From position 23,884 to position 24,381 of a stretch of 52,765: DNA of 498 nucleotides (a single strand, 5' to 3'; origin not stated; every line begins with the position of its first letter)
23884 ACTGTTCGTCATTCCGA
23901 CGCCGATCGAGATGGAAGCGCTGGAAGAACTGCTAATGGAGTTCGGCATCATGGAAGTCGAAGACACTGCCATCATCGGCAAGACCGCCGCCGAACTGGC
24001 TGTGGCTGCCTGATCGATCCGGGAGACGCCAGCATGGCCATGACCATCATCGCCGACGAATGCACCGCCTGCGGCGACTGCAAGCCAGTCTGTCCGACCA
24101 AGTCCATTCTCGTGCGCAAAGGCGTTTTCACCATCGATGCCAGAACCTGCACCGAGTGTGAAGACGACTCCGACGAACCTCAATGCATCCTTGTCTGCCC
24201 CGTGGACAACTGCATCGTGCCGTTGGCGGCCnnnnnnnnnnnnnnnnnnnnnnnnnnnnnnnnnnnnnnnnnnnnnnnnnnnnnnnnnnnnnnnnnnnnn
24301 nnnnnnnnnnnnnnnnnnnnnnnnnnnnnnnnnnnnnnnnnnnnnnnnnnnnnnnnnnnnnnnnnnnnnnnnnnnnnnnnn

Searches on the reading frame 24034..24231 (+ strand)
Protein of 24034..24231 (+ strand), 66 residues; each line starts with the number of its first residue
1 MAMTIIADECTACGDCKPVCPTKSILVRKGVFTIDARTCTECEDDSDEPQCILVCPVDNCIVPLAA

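Call 8: search_protein_families(library=pfam, proteins=[window:24034-24231:+])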
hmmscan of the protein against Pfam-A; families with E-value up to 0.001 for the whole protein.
window:24034-24231:+ (66 aa): 11 families
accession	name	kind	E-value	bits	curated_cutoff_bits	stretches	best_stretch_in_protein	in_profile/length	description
PF12838.12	Fer4_7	-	1.4e-07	32.3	27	1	10-58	2-51/52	4Fe-4S dicluster domain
PF00037.32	Fer4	-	5.1e-06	26.5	21.1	1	4-25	2-23/24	4Fe-4S binding domain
PF13237.11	Fer4_10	-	1.4e-05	25.3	25.5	1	3-56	2-53/53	4Fe-4S dicluster domain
PF12797.12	Fer4_2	-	1.9e-05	24.7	24.5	1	3-22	3-22/22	4Fe-4S binding domain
PF14697.11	Fer4_21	-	3e-05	24.5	35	1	3-24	34-56/59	4Fe-4S dicluster domain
PF13187.11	Fer4_9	-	6.4e-05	23.3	27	1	9-58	1-50/52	4Fe-4S dicluster domain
PF25160.1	LdpA_Fe-S-bd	-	8.6e-05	22.7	27.6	1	4-26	22-44/49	LdpA Fe-S cluster-binding domain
PF12837.12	Fer4_6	-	0.00018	21.7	25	0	4-23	3-22/24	4Fe-4S binding domain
PF13484.11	Fer4_16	-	0.00057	21.1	30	1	9-45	1-35/66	4Fe-4S double cluster binding domain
PF13746.11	Fer4_18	-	0.00062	20.4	27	1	8-46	59-95/114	4Fe-4S dicluster domain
PF12798.12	Fer4_3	-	0.0007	20.7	27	0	10-22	1-13/15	4Fe-4S binding domain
